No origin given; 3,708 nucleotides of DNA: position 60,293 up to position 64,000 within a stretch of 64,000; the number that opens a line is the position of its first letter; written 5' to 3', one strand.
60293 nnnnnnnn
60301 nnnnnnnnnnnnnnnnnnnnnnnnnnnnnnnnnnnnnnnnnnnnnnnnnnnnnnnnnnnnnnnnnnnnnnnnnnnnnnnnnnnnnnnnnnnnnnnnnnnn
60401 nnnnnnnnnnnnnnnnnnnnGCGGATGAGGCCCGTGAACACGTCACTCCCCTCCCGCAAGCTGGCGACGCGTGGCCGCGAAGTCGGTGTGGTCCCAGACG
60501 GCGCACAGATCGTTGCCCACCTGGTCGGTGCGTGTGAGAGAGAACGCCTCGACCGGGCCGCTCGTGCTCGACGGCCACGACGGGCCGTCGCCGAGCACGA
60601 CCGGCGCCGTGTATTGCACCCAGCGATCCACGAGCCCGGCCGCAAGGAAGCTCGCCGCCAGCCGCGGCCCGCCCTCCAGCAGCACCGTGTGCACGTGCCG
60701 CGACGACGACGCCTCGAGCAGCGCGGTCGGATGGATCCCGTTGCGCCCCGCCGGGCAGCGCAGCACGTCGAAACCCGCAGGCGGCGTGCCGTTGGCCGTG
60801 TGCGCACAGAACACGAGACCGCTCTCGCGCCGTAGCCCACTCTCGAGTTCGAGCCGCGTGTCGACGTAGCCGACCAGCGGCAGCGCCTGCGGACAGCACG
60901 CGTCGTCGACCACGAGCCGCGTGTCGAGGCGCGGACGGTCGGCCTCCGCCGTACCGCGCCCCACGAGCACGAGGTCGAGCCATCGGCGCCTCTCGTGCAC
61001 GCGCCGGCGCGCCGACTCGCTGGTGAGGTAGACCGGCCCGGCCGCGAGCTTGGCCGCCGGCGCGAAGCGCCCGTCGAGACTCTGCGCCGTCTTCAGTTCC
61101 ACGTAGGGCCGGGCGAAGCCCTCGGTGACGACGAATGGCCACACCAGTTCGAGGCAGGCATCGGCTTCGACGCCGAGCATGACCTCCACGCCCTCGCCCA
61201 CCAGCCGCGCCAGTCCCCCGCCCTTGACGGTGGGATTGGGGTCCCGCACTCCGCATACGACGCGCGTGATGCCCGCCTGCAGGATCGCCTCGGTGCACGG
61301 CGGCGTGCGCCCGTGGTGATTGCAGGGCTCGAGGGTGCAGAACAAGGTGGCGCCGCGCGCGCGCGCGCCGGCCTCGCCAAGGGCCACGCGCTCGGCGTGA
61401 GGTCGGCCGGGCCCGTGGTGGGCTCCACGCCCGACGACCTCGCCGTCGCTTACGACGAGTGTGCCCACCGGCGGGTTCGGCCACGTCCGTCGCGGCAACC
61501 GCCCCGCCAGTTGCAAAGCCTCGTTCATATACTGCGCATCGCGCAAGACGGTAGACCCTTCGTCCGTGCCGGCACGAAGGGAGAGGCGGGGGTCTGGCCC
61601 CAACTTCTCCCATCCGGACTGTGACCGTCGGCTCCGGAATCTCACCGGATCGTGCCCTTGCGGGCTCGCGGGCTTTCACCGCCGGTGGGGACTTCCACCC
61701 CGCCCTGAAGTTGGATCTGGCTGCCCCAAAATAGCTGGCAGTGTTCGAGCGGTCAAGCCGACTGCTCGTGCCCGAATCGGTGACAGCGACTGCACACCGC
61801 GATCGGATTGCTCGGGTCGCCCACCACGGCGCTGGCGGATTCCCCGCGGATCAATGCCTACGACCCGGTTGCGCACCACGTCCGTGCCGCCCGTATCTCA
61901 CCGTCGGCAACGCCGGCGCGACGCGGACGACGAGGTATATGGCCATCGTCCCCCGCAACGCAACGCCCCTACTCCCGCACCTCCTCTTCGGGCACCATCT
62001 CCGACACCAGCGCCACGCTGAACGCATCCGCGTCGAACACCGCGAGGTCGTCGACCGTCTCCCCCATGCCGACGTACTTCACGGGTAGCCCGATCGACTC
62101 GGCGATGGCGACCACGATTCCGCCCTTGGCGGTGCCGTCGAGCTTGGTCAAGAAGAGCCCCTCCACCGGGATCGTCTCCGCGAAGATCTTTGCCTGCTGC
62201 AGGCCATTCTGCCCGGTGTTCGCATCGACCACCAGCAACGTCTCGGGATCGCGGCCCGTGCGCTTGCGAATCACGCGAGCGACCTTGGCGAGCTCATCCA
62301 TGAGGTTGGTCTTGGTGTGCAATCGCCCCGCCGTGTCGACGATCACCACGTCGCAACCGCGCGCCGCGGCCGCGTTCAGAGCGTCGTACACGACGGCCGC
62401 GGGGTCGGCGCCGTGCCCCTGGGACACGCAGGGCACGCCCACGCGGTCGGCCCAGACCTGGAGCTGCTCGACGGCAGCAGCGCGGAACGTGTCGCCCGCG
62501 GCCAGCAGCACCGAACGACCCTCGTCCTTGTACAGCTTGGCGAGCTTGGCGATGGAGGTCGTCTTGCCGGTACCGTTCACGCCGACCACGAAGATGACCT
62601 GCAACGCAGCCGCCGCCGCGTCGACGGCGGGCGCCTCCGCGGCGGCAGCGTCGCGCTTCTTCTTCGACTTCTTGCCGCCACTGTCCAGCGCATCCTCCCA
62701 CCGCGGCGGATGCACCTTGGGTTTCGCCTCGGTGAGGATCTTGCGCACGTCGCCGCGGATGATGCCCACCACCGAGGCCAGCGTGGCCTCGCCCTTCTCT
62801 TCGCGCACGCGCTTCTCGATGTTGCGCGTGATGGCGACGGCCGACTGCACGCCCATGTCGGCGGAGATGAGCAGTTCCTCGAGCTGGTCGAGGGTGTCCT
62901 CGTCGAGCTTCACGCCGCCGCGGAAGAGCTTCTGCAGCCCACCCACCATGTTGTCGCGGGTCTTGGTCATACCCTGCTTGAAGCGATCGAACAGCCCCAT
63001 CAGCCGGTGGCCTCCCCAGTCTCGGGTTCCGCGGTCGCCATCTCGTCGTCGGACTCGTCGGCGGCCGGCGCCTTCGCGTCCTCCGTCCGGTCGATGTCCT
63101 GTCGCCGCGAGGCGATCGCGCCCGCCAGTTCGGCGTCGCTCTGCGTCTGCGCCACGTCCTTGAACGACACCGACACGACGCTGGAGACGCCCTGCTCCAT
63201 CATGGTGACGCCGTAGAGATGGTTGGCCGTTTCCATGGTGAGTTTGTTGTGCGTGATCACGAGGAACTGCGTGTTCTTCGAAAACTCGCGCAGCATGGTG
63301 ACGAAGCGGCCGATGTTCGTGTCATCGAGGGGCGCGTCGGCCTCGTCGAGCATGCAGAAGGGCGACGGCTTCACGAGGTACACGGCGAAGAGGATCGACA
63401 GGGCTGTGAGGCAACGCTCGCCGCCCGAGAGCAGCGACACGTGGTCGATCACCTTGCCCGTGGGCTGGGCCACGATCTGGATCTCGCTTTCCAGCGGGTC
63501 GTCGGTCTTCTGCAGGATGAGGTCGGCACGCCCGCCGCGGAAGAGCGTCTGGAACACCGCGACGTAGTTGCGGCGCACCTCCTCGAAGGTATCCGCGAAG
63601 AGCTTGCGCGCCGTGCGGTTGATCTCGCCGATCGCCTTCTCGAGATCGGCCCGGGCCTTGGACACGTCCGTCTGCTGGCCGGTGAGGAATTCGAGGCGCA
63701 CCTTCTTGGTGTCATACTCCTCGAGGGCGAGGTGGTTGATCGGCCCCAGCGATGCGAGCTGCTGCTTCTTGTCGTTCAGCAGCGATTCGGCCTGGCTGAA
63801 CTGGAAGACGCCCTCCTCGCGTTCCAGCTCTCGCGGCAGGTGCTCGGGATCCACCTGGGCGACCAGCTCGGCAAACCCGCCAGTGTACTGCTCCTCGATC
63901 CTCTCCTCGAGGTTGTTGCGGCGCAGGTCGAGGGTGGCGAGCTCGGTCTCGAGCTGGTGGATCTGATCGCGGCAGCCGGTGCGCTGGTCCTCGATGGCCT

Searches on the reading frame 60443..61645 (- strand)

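Call 68: search_protein_families(library=pfam, proteins=[window:60443-61645:-], max_evalue=0.00001)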
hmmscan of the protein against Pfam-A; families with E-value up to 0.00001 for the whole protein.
window:60443-61645:- (400 aa): 3 families
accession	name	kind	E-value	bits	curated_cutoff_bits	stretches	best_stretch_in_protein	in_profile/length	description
PF01872.23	RibD_C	-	5.4e-26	92.1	24.1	1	180-381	1-196/197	RibD C-terminal domain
PF00383.29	dCMP_cyt_deam_1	-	5.9e-17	61.9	25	1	36-132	4-101/102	Cytidine and deoxycytidylate deaminase zinc-binding region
PF14437.12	MafB19-deam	-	1.2e-08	35.4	27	1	57-148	22-116/142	MafB19-like deaminase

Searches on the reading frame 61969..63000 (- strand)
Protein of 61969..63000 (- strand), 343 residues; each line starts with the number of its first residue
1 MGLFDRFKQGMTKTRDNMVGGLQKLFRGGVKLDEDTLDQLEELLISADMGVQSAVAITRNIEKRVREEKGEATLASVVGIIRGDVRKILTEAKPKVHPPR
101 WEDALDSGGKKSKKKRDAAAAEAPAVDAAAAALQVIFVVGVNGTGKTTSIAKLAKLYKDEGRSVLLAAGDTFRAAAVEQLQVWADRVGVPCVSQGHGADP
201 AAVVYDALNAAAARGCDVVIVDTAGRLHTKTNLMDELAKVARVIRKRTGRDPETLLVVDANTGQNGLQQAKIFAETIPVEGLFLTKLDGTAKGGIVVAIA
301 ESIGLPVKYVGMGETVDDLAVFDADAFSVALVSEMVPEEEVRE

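Call 68: search_protein_families(library=pfam, proteins=[window:61969-63000:-], max_evalue=0.00001)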
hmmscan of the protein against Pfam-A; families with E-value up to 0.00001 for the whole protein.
window:61969-63000:- (343 aa): 4 families
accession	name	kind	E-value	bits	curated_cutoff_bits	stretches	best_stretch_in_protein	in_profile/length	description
PF00448.28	SRP54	-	2.6e-74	249.6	22.7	1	134-331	2-194/196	SRP54-type protein, GTPase domain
PF02881.24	SRP54_N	-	9.3e-11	42.2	22.4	1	20-75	3-61/75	SRP54-type protein, helical bundle domain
PF13604.12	AAA_30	-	4.4e-08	33.5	27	1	125-241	9-112/191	AAA domain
PF13401.12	AAA_22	-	2.5e-06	28.3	27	1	134-242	6-109/130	AAA domain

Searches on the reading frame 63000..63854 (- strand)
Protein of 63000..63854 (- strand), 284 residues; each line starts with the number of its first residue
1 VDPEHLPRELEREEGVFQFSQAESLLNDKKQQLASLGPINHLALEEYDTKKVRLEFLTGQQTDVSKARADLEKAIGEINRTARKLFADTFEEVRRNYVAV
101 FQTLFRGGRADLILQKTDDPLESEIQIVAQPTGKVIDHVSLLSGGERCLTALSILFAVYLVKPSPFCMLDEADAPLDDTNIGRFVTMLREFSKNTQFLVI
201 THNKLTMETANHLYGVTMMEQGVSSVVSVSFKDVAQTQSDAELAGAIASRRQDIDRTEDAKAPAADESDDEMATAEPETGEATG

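Call 68: search_protein_families(library=pfam, proteins=[window:63000-63854:-], max_evalue=0.00001)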
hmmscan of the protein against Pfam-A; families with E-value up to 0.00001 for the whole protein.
window:63000-63854:- (284 aa): 1 family
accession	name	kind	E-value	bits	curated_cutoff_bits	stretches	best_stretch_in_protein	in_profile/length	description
PF02463.25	SMC_N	-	3.1e-28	99.1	40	1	93-224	92-219/220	RecF/RecN/SMC N terminal domain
